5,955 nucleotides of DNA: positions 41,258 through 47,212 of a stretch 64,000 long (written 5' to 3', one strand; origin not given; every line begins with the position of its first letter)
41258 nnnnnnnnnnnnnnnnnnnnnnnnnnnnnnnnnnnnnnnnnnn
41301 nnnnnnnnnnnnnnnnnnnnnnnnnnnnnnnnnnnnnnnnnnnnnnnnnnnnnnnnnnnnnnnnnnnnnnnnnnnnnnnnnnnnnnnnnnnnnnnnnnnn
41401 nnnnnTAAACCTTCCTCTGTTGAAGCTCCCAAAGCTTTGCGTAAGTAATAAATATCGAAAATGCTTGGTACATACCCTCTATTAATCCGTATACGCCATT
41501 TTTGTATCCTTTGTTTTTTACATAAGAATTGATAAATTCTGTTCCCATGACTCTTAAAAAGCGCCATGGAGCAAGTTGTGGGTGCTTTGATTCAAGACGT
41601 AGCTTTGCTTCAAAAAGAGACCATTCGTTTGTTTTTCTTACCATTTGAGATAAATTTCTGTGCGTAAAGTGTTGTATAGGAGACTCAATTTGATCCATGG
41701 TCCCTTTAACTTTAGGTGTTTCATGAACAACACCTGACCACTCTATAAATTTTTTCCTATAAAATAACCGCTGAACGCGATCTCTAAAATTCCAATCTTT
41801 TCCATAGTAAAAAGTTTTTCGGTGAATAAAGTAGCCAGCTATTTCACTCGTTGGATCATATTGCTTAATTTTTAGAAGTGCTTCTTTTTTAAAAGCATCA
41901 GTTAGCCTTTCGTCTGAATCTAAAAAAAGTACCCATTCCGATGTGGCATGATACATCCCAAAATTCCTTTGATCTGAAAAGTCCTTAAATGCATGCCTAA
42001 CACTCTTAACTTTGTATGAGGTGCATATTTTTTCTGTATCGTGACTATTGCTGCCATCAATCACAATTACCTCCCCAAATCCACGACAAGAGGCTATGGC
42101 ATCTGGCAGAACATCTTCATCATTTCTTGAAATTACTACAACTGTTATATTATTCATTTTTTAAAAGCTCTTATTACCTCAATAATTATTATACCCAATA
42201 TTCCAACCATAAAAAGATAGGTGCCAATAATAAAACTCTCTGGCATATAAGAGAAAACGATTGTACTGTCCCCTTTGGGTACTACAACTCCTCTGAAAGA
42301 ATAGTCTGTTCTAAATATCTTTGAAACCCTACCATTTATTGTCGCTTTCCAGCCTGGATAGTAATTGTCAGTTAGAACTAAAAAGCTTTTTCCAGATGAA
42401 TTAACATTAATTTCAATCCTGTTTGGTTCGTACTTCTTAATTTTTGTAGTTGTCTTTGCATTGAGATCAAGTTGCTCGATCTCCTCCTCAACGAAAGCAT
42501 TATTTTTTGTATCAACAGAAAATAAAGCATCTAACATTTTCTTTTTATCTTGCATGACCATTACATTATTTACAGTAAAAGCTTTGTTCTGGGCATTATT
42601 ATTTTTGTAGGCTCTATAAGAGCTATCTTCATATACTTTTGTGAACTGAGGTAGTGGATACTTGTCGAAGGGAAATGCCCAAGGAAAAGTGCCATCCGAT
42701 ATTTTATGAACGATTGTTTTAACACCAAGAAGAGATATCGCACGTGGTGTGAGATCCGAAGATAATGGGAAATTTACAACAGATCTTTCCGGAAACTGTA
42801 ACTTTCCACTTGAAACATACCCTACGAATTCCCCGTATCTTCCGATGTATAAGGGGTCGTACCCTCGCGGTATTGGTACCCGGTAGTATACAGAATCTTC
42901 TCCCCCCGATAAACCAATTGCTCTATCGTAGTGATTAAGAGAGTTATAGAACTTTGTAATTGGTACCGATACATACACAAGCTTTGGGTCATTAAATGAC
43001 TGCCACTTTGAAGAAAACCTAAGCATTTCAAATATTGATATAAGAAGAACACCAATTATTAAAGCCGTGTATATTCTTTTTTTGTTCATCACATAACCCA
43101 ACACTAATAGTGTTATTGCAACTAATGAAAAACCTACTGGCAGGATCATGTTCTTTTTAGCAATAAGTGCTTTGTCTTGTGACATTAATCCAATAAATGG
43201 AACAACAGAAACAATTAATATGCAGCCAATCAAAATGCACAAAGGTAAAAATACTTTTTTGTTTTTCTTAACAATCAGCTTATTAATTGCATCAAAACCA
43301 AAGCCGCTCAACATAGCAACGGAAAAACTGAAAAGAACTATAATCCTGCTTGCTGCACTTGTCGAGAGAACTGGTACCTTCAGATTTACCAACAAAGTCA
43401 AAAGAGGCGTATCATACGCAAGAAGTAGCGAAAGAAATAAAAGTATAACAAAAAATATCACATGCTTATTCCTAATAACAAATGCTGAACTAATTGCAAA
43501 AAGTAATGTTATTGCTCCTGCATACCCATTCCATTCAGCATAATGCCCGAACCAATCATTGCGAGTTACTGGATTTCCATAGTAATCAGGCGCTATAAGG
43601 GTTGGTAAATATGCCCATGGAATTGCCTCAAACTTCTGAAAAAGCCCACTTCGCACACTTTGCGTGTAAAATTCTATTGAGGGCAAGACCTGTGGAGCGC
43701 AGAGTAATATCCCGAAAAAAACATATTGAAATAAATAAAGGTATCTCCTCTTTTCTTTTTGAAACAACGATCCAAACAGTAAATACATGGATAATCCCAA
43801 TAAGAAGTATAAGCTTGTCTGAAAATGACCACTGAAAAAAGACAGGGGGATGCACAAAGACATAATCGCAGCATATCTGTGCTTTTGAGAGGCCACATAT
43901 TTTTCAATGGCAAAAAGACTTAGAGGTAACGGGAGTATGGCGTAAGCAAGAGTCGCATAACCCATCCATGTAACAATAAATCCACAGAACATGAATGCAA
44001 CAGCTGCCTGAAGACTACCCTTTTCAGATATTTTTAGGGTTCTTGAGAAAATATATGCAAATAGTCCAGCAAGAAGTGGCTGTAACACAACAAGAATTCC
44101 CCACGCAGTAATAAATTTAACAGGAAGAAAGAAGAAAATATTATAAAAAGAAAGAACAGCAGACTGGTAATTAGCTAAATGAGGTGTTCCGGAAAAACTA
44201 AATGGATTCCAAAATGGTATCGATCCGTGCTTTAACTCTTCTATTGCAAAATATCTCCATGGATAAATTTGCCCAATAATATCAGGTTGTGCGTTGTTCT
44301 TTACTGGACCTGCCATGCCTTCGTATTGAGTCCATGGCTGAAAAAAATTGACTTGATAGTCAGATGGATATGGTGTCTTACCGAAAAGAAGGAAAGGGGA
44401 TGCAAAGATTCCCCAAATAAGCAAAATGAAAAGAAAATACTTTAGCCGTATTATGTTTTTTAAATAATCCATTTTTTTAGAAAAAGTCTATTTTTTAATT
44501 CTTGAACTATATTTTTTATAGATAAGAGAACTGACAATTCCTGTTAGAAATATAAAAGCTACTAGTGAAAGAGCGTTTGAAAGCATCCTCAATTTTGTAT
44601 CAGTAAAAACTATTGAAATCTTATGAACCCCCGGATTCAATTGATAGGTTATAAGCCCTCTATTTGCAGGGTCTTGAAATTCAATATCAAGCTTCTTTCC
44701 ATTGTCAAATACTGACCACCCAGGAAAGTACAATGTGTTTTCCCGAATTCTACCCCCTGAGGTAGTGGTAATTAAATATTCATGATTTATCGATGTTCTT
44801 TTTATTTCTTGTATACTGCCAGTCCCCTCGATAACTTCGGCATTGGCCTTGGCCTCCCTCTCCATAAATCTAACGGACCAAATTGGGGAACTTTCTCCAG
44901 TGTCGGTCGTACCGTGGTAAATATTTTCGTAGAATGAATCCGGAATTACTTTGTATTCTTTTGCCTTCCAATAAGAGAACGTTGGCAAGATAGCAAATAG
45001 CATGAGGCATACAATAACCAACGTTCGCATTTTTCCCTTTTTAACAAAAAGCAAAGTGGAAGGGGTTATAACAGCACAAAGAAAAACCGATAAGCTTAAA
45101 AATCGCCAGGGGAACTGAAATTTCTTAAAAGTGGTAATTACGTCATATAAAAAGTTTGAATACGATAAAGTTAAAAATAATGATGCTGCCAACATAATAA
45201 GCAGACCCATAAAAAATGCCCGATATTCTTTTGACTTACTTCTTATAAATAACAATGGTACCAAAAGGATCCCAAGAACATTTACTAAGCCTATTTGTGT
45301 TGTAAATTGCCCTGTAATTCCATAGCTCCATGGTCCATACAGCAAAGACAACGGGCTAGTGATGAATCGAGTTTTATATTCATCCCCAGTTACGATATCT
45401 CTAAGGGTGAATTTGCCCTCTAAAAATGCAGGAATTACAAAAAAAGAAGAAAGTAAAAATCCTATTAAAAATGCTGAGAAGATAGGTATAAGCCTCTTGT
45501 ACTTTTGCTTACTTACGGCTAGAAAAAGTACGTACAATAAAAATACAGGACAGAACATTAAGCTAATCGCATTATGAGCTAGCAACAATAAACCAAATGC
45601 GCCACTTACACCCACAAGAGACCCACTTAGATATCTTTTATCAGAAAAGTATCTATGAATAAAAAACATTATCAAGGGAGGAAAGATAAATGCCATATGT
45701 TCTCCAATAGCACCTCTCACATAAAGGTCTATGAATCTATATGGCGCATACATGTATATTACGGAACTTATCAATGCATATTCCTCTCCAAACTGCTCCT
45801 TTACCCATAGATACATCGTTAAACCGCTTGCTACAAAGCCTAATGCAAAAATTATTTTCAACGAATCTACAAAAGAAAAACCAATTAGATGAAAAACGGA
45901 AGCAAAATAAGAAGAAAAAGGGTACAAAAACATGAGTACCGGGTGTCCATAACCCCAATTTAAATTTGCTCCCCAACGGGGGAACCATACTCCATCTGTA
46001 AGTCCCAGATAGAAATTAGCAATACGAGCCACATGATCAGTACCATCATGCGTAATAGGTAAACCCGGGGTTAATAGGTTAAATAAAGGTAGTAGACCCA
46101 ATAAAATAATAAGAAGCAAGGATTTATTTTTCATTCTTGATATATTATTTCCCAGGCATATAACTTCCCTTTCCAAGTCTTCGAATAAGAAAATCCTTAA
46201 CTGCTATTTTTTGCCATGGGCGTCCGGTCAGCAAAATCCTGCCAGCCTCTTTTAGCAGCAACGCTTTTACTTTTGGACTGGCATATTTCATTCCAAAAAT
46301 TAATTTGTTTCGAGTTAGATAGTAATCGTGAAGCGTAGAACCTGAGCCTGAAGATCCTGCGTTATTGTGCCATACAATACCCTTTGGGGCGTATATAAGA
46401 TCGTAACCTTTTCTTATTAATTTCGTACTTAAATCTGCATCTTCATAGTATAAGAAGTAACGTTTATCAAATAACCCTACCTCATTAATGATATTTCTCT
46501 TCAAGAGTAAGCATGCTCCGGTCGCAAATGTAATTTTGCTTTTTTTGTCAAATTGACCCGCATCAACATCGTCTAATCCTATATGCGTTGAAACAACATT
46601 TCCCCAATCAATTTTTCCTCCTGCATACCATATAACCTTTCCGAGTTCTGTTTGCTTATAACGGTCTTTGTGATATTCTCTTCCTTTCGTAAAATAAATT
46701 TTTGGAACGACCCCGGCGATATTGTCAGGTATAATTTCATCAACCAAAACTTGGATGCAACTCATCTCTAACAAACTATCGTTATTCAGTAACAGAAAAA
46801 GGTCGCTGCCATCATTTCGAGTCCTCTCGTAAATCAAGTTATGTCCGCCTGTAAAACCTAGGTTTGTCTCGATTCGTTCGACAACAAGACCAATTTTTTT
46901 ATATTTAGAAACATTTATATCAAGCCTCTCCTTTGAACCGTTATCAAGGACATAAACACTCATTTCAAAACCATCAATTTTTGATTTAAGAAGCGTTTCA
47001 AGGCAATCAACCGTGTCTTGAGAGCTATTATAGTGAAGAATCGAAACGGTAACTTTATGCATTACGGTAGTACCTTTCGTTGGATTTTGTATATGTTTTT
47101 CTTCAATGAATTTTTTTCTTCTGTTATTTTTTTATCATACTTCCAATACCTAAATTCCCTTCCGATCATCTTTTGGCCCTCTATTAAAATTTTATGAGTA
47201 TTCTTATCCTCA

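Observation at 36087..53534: Repeated three-component modules: polyprenyl-P-sugar synthase (GT2), flippase, extracytoplasmic GT-C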

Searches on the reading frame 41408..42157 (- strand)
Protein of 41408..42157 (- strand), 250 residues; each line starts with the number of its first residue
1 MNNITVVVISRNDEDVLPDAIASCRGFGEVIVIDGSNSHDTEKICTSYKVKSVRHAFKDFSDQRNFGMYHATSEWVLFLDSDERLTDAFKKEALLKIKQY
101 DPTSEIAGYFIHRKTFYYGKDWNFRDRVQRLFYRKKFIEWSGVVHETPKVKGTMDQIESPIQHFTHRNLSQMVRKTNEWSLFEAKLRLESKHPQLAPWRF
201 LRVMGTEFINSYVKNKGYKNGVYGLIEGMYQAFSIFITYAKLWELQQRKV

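Call 5: search_protein_families(library=pfam, proteins=[window:41408-42157:-], max_evalue=0.01)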
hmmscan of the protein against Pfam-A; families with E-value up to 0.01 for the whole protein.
window:41408-42157:- (250 aa): 3 families
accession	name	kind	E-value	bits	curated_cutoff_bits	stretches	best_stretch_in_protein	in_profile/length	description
PF00535.33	Glycos_transf_2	-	1.6e-15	57.9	23.3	1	5-130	1-135/168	Glycosyl transferase family 2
PF10111.15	Glyco_tranf_2_2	-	0.00012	22.1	27.3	1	28-138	30-147/276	Glycosyltransferase like family 2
PF13704.12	Glyco_tranf_2_4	-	0.0015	19.4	27.5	1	11-86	1-85/98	Glycosyl transferase family 2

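Call 10: search_protein_families(library=ncbifam, proteins=[window:41408-42157:-], max_evalue=0.001)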
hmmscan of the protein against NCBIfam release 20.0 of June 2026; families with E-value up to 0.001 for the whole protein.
window:41408-42157:- (250 aa): 4 families
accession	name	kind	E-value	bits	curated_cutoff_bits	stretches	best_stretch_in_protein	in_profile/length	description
TIGR04283.1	glyco_like_mftF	equivalog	7e-10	38.9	182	1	5-110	2-107/221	TIGR04283 family arsenosugar biosynthesis glycosyltransferase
TIGR04195.1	S_glycosyl_SunS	equivalog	1.5e-07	30.6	350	1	3-148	58-202/421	SunS family peptide S-glycosyltransferase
TIGR03965.1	mycofact_glyco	equivalog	2.3e-07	30.1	280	1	2-84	74-166/467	mycofactocin biosynthesis glycosyltransferase MftF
NF038299.1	EPS_HpsN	equivalog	1.5e-05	24.1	425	1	5-114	4-123/317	hormogonium polysaccharide biosynthesis glycosyltransferase HpsN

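Call 90: search_solved_structures(query=window:41408-42157:-, max_evalue=0.01)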
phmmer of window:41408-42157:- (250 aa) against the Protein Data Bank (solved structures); distinct sequences matched with E-value up to 0.01: 4.
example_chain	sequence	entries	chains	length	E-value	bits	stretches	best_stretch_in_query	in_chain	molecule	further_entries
22ao_A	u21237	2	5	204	1.8e-08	37.5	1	4-113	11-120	GmaR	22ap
7msk_A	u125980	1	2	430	1.2e-05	28.2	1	4-154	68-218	Glyco_trans_2-like domain-containing protein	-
7msp_A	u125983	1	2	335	2.6e-05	27.1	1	5-193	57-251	SPbeta prophage-derived glycosyltransferase SunS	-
7msn_A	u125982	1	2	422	3.6e-05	26.6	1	5-193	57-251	SPbeta prophage-derived glycosyltransferase SunS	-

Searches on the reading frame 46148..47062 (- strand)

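Call 5: search_protein_families(library=pfam, proteins=[window:46148-47062:-], max_evalue=0.01)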
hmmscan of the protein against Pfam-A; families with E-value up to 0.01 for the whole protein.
window:46148-47062:- (305 aa): 3 families
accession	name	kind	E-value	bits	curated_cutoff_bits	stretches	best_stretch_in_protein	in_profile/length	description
PF00535.33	Glycos_transf_2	-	5.1e-12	46.5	23.3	1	6-195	2-167/168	Glycosyl transferase family 2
PF13641.12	Glyco_tranf_2_3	-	8.5e-09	36.2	27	1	4-234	3-213/230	Glycosyltransferase like family 2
PF13632.12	Glyco_trans_2_3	-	1.1e-06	29.1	27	1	154-257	41-142/198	Glycosyl transferase family group 2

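Call 10: search_protein_families(library=ncbifam, proteins=[window:46148-47062:-], max_evalue=0.001)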
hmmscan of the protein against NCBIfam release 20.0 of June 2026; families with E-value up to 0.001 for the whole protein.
window:46148-47062:- (305 aa): 4 families
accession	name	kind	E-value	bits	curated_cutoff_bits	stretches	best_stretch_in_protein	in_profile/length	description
TIGR03965.1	mycofact_glyco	equivalog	8.4e-10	38.1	280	1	172-233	221-281/467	mycofactocin biosynthesis glycosyltransferase MftF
TIGR03937.1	PgaC_IcaA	equivalog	1.6e-07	30.6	422.3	0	177-231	197-249/407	poly-beta-1,6-N-acetyl-D-glucosamine synthase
TIGR01556.1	rhamnosyltran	subfamily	3.8e-07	29.6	200.55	1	20-255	9-234/281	rhamnosyltransferase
NF041875.1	EPS_EpsD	equivalog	5.6e-07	29.3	370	1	185-236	160-210/325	exopolysaccharide biosynthesis glycosyltransferase EpsD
